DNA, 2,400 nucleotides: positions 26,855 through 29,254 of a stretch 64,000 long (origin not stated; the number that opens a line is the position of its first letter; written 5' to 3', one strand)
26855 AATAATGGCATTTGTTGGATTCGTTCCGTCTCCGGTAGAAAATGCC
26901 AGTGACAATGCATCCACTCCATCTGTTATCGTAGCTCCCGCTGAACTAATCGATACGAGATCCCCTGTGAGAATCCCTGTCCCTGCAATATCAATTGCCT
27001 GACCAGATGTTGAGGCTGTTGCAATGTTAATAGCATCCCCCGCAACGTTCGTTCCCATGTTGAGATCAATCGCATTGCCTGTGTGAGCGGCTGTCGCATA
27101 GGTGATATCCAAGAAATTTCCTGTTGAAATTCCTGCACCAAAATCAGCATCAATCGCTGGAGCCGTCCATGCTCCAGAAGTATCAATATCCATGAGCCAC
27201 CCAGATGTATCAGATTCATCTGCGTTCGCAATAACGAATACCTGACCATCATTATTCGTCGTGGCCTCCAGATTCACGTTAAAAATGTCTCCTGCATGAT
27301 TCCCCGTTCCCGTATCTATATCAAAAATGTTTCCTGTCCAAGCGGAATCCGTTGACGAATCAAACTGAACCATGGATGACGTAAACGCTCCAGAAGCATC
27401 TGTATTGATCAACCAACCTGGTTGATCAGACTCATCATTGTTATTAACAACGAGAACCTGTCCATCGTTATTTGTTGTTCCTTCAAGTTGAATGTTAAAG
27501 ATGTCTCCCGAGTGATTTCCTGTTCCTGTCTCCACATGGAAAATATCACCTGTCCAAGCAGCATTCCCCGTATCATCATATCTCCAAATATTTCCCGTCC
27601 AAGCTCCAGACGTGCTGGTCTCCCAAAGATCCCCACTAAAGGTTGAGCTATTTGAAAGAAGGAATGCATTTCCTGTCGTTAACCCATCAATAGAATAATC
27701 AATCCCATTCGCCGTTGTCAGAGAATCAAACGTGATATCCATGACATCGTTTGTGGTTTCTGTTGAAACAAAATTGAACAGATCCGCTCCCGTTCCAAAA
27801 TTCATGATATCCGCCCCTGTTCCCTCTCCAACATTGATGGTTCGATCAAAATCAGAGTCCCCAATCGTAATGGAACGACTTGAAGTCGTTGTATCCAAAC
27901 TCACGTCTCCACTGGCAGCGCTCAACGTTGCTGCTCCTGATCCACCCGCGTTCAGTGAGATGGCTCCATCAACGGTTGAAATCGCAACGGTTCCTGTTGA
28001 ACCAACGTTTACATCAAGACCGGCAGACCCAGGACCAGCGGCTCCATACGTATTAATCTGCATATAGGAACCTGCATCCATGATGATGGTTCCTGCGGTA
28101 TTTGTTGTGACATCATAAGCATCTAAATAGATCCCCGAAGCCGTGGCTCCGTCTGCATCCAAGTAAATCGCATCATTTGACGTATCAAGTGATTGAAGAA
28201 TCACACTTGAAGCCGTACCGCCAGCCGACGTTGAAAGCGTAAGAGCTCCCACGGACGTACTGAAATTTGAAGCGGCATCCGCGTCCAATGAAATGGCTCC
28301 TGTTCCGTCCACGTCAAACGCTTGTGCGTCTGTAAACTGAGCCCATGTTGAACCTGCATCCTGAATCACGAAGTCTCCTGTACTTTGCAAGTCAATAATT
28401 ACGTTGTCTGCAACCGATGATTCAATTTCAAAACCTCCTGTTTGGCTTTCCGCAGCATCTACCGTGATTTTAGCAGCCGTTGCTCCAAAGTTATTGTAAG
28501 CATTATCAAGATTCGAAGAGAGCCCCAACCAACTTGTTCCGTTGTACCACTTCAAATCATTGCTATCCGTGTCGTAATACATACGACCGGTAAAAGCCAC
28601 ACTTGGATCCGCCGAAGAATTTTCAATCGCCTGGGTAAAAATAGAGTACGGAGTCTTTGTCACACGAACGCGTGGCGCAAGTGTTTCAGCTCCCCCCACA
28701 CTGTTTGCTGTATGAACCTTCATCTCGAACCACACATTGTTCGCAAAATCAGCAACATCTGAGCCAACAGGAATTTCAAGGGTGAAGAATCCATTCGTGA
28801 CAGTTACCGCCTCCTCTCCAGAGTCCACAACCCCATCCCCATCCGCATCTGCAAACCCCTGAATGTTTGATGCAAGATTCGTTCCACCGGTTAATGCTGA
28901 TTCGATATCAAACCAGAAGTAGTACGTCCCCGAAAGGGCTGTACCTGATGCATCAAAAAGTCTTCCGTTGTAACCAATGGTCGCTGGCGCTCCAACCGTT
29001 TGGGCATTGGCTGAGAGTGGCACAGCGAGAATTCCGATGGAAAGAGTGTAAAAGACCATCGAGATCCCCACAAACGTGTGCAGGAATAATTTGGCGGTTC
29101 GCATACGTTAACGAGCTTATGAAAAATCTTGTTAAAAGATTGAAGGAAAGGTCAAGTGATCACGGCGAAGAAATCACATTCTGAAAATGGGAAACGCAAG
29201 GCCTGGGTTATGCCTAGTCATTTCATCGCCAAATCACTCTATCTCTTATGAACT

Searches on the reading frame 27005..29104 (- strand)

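Call 36: search_protein_families(library=pfam, proteins=[window:27005-29104:-], max_evalue=5)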
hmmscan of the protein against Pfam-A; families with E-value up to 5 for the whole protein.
window:27005-29104:- (700 aa): 5 families
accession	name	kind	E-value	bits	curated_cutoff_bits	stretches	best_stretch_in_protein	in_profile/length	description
PF02306.20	Phage_G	-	0.011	16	25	1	484-611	9-124/175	Major spike protein (G protein)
PF08622.16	Svf1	-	0.026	15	25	1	156-253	17-115/163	Svf1-like N-terminal lipocalin domain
PF23034.1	DUF7035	-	0.26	11.8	27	1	555-642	21-109/137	Domain of unknown function (DUF7035)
PF00036.39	EF-hand_1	-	0.84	9.8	25.4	0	262-274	8-20/29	EF hand domain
PF12915.13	DUF3833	-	1.3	9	25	0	500-557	73-131/163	Protein of unknown function (DUF3833)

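Call 78: search_protein_families(library=phrogs, proteins=[window:27005-29104:-], max_evalue=0.01)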
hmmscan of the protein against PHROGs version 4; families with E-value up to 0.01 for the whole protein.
window:27005-29104:- (700 aa): 2 families
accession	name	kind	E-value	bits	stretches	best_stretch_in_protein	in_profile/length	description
phrog_8309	-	unknown function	9.7e-06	25.9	1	158-198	17-57/312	-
phrog_20787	-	head and packaging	0.00088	20.4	1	166-193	33-60/67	virion structural protein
